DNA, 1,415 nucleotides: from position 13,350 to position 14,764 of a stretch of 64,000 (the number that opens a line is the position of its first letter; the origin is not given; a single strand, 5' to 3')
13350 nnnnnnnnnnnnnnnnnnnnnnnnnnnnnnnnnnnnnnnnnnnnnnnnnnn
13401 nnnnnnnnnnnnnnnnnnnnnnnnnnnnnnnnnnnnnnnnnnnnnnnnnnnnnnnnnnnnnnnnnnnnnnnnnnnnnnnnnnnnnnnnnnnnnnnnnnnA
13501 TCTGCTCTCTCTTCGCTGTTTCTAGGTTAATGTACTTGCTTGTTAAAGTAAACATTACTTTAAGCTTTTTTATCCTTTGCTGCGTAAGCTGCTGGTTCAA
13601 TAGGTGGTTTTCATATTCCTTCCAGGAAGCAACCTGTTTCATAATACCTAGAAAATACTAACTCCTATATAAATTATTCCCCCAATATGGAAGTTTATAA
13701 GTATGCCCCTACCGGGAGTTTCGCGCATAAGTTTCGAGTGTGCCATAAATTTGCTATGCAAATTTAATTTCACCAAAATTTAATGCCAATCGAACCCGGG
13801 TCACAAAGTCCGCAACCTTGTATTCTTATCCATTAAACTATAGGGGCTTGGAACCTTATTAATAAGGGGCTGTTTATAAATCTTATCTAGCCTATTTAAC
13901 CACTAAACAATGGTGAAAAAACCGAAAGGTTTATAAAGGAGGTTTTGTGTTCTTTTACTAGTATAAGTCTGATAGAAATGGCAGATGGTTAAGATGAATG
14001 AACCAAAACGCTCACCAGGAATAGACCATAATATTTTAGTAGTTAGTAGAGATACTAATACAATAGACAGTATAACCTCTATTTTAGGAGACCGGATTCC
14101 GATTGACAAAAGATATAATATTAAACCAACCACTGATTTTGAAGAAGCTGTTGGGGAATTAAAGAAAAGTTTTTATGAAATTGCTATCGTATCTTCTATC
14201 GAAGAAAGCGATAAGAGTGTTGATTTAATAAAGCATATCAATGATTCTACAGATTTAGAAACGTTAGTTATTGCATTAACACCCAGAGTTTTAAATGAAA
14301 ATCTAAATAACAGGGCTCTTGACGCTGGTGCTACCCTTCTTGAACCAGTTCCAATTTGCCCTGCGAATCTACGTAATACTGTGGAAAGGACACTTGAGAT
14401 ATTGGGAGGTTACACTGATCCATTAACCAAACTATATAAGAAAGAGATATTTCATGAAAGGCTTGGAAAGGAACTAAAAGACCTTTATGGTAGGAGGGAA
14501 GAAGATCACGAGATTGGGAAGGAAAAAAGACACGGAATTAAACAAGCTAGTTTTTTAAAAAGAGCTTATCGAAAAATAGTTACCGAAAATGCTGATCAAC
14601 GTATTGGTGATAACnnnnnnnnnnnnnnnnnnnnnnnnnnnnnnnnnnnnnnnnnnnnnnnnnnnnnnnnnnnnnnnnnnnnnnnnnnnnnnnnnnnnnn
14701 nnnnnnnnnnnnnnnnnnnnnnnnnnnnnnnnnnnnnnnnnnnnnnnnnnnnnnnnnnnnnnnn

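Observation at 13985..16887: Complete c-di-GMP turnover module (GGDEF with I-site, DUF4416, GAF-HD-GYP) in an archaeal genome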

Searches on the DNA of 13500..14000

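Call 10: search_rna_families(source=window, start=13500, end=14000, threshold=evalue, max_evalue=1, show_alignments=2)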
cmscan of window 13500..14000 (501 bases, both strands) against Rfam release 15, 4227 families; matches with E-value up to 1: 1.
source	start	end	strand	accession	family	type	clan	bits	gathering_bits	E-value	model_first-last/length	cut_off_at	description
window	13932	14000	+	RF00355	snoR28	Gene; snRNA; snoRNA; CD-box;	-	23.5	45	0.064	1-78/78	no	Small nucleolar RNA snoR28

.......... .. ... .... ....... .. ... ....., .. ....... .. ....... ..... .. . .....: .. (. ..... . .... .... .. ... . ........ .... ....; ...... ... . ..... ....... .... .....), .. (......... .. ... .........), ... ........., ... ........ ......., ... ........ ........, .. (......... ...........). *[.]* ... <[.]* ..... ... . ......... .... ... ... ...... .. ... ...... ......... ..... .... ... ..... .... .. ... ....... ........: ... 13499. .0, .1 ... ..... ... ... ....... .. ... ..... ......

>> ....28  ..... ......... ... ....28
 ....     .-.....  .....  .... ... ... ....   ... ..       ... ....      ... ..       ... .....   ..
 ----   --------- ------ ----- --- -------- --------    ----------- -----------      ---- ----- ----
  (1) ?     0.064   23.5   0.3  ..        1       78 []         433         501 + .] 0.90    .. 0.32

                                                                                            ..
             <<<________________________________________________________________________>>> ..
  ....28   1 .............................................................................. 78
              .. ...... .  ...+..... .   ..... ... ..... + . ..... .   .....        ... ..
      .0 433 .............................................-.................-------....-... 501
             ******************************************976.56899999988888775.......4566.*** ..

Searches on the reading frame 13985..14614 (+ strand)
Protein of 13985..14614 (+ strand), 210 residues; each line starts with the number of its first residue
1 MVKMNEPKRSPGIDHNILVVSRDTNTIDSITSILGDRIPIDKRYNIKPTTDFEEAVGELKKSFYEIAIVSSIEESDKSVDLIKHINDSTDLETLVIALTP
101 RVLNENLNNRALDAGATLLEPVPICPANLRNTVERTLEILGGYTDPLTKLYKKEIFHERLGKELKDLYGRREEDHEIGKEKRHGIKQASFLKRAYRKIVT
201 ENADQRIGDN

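Call 37: search_protein_families(library=pfam, proteins=[window:13985-14614:+], max_evalue=10)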
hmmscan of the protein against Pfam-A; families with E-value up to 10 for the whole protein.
seq(210 aa): 2 families
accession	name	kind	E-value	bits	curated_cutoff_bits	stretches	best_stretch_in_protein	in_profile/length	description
PF13419.12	HAD_2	-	0.042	14.4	23.8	1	42-84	74-115/178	Haloacid dehalogenase-like hydrolase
PF13282.11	DUF4070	-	0.066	13.7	22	1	138-177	36-75/144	Domain of unknown function (DUF4070)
